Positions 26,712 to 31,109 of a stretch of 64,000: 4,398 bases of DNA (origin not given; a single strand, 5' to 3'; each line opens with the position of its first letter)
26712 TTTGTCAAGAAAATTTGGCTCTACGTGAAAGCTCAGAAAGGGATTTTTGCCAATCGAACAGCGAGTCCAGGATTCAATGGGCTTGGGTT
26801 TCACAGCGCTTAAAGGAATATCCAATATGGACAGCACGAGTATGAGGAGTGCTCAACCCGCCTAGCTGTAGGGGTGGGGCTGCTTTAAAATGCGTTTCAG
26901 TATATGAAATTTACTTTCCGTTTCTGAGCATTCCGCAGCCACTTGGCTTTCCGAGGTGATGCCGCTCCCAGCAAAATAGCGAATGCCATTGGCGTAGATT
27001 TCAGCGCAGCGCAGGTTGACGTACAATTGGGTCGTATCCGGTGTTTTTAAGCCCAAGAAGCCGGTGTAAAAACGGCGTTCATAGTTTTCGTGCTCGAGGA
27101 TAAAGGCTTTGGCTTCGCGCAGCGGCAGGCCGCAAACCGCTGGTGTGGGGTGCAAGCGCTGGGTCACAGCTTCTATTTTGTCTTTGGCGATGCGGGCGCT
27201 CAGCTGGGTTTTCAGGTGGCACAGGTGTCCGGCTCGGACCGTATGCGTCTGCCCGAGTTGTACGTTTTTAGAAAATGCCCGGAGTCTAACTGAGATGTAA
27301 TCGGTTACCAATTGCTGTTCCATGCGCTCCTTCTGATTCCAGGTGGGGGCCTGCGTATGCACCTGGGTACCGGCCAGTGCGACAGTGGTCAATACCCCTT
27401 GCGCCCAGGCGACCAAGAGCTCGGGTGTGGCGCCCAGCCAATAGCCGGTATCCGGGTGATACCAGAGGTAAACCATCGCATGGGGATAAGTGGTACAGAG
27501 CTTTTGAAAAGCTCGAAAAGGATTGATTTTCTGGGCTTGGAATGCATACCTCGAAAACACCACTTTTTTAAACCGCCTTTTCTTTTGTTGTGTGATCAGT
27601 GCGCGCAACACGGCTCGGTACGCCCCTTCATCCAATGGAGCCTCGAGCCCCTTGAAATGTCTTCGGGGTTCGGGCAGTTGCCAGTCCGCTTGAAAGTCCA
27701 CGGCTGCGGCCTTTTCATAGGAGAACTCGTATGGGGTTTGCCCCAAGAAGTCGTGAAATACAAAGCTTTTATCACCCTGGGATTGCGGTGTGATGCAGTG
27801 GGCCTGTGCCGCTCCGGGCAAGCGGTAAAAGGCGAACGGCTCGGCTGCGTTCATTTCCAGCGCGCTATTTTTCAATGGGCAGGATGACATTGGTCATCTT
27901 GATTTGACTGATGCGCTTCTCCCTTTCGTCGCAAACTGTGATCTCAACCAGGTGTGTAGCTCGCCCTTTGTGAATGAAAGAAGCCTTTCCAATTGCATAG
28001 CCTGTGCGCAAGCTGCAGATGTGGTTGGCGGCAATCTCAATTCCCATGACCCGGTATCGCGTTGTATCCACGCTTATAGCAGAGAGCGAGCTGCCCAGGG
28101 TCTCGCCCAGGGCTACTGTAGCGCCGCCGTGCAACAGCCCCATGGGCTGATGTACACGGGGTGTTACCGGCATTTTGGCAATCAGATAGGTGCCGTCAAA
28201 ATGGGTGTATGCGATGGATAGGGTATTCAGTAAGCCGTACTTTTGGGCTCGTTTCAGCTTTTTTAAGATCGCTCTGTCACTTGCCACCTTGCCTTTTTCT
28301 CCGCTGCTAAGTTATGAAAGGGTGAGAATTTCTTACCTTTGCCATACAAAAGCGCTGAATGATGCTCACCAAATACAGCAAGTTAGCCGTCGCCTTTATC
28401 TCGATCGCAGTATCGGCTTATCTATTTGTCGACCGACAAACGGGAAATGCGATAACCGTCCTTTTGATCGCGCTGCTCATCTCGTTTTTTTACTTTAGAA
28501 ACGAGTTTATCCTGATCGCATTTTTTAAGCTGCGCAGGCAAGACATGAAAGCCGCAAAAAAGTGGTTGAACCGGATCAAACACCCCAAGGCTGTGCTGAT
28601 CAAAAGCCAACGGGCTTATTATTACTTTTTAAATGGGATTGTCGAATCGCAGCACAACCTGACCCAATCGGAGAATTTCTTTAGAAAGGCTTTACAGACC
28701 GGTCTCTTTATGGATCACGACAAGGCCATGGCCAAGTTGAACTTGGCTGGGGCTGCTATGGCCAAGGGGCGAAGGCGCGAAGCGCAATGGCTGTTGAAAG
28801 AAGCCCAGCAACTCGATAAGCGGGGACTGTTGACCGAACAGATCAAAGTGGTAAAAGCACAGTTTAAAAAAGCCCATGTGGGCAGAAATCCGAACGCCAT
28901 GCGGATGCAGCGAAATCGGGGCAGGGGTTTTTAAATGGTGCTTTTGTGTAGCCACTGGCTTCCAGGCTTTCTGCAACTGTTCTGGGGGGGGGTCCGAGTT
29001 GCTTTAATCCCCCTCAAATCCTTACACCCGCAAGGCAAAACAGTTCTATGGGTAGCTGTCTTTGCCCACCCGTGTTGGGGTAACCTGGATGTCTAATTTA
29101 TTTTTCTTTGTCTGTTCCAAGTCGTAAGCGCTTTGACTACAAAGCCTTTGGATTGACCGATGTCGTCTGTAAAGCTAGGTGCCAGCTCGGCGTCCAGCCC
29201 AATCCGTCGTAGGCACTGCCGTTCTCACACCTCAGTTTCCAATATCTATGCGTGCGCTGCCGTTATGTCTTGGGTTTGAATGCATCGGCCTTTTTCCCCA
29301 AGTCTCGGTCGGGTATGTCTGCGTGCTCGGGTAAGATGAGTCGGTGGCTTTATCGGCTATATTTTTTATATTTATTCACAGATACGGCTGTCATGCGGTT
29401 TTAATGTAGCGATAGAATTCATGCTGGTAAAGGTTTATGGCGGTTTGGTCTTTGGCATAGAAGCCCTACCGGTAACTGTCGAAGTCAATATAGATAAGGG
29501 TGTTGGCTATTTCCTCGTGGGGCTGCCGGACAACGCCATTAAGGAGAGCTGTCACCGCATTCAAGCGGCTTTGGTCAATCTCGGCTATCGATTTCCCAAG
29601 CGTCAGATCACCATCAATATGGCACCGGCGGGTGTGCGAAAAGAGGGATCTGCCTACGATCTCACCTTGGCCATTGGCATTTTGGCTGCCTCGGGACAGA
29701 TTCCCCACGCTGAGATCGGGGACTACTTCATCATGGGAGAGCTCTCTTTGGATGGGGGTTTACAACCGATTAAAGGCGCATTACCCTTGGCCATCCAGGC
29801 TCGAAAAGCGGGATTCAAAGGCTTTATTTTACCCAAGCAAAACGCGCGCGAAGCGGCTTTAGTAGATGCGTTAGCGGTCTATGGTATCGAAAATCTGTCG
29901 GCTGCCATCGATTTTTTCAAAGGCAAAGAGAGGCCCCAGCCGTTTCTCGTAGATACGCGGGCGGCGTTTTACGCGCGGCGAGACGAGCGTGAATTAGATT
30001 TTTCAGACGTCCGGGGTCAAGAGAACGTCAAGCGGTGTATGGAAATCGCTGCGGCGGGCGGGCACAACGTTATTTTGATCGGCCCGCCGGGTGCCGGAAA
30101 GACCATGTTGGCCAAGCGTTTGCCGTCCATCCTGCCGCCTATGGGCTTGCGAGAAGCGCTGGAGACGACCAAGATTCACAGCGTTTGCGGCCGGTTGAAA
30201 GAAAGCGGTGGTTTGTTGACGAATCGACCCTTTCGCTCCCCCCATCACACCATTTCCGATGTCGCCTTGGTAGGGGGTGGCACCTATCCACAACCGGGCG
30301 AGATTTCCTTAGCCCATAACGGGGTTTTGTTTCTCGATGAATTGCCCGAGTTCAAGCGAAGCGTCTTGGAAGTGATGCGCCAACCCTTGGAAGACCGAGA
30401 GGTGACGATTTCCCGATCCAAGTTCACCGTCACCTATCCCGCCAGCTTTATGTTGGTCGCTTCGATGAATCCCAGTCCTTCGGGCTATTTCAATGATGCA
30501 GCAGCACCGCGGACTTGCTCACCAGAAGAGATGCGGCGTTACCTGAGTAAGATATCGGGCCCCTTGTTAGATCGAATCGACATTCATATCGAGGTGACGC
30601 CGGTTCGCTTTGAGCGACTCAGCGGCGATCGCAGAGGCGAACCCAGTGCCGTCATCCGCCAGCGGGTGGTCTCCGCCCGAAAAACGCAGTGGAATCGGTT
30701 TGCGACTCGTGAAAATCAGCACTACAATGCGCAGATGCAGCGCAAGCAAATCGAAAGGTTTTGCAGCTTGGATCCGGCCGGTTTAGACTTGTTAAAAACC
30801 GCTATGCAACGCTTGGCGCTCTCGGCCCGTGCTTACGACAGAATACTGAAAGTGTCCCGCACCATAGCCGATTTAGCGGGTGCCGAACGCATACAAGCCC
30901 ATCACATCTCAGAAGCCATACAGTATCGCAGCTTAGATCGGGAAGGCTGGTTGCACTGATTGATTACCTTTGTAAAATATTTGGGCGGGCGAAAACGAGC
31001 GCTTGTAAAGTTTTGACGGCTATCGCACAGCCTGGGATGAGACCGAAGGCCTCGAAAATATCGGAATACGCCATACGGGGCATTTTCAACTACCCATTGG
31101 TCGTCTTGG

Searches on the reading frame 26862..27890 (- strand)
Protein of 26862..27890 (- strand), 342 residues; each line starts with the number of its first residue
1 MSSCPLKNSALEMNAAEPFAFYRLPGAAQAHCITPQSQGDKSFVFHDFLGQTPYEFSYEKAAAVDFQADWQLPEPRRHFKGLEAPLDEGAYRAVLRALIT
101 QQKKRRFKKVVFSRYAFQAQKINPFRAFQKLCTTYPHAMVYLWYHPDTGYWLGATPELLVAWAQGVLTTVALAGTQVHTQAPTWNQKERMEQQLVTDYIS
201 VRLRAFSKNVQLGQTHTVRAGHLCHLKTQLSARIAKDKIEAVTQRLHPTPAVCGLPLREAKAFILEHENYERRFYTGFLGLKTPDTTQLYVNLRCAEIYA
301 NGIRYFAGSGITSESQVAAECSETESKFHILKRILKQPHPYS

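Call 63: search_protein_families(library=pfam, proteins=[window:26862-27890:-], max_evalue=0.001)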
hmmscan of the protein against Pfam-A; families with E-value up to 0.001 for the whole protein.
window:26862-27890:- (342 aa): 1 family
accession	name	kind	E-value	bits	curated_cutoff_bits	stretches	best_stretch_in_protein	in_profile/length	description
PF00425.24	Chorismate_bind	-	1.4e-51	176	27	1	90-327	4-257/257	chorismate binding enzyme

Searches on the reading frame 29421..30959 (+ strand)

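Call 63: search_protein_families(library=pfam, proteins=[window:29421-30959:+], max_evalue=0.001)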
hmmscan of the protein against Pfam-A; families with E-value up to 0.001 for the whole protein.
window:29421-30959:+ (512 aa): 8 families
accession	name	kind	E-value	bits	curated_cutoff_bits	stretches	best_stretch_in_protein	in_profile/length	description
PF01078.27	Mg_chelatase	-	1.4e-93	312.5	20.3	1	193-398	1-205/207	Magnesium chelatase, subunit ChlI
PF13541.12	ChlI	-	6.3e-43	146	27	1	20-141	1-121/121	Subunit ChlI of Mg-chelatase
PF13335.12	Mg_chelatase_C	-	3e-34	117.9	26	1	406-503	1-94/94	Magnesium chelatase, subunit ChlI C-terminal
PF07728.20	AAA_5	-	1.3e-11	45.1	22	1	216-353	1-125/139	AAA domain (dynein-related subfamily)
PF00493.29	MCM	-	6e-08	32.5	23.3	1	289-360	111-181/224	MCM P-loop domain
PF05362.19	Lon_C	-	1.7e-05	25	21.1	1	48-145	78-176/205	Lon protease (S16) C-terminal proteolytic domain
PF05496.18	RuvB_N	-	1.8e-05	25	27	0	194-232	6-51/159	Holliday junction DNA helicase RuvB P-loop domain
PF00158.32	Sigma54_activat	-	6.1e-05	23.2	20.2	1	202-329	10-123/168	Sigma-54 interaction domain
